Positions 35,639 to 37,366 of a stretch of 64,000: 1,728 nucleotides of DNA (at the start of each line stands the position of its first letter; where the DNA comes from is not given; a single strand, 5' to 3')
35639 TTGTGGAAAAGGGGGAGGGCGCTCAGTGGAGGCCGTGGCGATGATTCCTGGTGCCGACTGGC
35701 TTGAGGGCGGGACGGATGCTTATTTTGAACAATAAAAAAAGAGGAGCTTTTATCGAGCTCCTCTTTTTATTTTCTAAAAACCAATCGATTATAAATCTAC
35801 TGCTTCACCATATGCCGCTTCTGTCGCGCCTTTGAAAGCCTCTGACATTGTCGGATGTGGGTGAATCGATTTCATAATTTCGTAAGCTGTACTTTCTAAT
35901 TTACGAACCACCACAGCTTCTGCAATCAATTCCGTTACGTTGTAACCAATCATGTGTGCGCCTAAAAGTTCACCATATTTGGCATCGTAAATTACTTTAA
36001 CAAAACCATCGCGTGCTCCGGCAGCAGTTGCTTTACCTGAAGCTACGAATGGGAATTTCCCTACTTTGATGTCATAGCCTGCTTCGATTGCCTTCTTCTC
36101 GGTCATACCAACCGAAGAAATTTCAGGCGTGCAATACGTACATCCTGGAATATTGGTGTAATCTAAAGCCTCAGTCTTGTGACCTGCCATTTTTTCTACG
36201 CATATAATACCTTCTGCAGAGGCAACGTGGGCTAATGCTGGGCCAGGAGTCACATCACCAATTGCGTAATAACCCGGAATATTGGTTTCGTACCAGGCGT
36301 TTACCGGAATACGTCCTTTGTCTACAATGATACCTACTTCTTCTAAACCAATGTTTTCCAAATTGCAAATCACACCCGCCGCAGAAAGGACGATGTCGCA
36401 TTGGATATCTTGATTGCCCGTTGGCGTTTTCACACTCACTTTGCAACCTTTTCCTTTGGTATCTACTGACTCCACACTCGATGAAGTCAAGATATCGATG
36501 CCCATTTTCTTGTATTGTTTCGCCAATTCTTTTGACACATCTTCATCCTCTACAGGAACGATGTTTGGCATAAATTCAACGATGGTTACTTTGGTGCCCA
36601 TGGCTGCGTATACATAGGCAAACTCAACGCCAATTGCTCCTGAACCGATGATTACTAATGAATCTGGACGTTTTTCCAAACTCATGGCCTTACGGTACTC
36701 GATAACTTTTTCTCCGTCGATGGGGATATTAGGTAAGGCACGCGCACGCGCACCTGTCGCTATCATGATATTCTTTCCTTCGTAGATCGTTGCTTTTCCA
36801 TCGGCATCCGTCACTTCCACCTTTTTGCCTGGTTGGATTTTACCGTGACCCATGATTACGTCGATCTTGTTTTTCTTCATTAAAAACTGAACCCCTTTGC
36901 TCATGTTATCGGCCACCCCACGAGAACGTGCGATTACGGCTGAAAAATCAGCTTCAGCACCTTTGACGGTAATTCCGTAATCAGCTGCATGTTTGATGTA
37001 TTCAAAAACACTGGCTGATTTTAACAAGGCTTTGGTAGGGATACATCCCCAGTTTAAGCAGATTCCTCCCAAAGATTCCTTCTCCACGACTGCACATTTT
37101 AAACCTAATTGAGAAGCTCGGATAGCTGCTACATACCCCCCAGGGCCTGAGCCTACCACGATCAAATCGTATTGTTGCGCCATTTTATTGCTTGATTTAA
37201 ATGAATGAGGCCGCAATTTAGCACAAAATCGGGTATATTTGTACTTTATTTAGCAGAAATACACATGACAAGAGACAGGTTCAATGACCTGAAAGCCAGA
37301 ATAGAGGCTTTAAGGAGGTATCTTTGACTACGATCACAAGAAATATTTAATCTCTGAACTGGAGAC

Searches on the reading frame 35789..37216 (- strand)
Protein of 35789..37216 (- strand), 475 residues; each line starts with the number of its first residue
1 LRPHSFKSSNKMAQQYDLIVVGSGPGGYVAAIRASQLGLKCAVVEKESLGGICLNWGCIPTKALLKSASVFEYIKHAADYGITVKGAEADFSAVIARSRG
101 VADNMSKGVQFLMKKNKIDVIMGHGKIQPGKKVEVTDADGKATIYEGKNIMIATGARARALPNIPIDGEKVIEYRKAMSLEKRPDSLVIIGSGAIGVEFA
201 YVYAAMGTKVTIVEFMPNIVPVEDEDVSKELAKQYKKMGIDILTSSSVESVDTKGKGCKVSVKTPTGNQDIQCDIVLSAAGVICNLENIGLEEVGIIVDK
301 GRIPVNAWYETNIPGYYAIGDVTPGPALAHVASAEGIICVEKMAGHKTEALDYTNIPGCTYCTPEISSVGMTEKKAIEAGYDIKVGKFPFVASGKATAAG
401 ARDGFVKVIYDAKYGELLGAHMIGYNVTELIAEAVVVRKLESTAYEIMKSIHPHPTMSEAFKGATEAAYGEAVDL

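Call 8: search_protein_families(library=pfam, proteins=[window:35789-37216:-], max_evalue=0.01)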
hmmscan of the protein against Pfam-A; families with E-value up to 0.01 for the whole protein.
window:35789-37216:- (475 aa): 15 families
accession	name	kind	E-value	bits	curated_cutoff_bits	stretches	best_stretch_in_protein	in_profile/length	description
PF07992.20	Pyr_redox_2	-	1.1e-67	228.9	26.1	1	16-336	1-291/291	Pyridine nucleotide-disulphide oxidoreductase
PF02852.28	Pyr_redox_dim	-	1.1e-36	125.8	25.3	1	356-464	1-109/110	Pyridine nucleotide-disulphide oxidoreductase, dimerisation domain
PF00070.33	Pyr_redox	-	8.4e-25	87.5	22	1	187-264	2-79/82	Pyridine nucleotide-disulphide oxidoreductase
PF13738.12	Pyr_redox_3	-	7.6e-16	58.7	30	1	19-320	1-305/305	Pyridine nucleotide-disulphide oxidoreductase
PF00890.30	FAD_binding_2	-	8e-10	38.9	20.4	1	17-56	1-40/414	FAD binding domain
PF01266.30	DAO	-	5.7e-08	33.1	27.9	0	222-285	146-207/353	FAD dependent oxidoreductase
PF12831.13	FAD_oxidored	-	6.3e-08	32.8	27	1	17-55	1-40/416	FAD dependent oxidoreductase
PF13450.12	NAD_binding_8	-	1.9e-07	31.7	21.9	1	20-53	1-35/68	NAD(P)-binding Rossmann-like domain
PF01134.28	GIDA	-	1.3e-06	28.2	22.1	1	17-106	1-88/391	Glucose inhibited division protein A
PF03486.20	HI0933_like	-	1.8e-06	28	50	0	17-48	2-33/244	HI0933-like protein Rossmann domain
PF13434.12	Lys_Orn_oxgnase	-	1.6e-05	24.6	21.3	1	101-231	104-237/339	L-lysine 6-monooxygenase/L-ornithine 5-monooxygenase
PF02737.24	3HCDH_N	-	0.00017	22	22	1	188-241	3-56/180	3-hydroxyacyl-CoA dehydrogenase, NAD binding domain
PF01494.25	FAD_binding_3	-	0.00025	20.8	22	0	16-47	2-33/349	FAD binding domain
PF01946.23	Thi4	-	0.00029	20.6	26.2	0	15-51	17-55/235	Thi4 family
PF02826.25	2-Hacid_dh_C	-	0.0018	18.1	25.1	0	175-221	27-73/178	D-isomer specific 2-hydroxyacid dehydrogenase, NAD binding domain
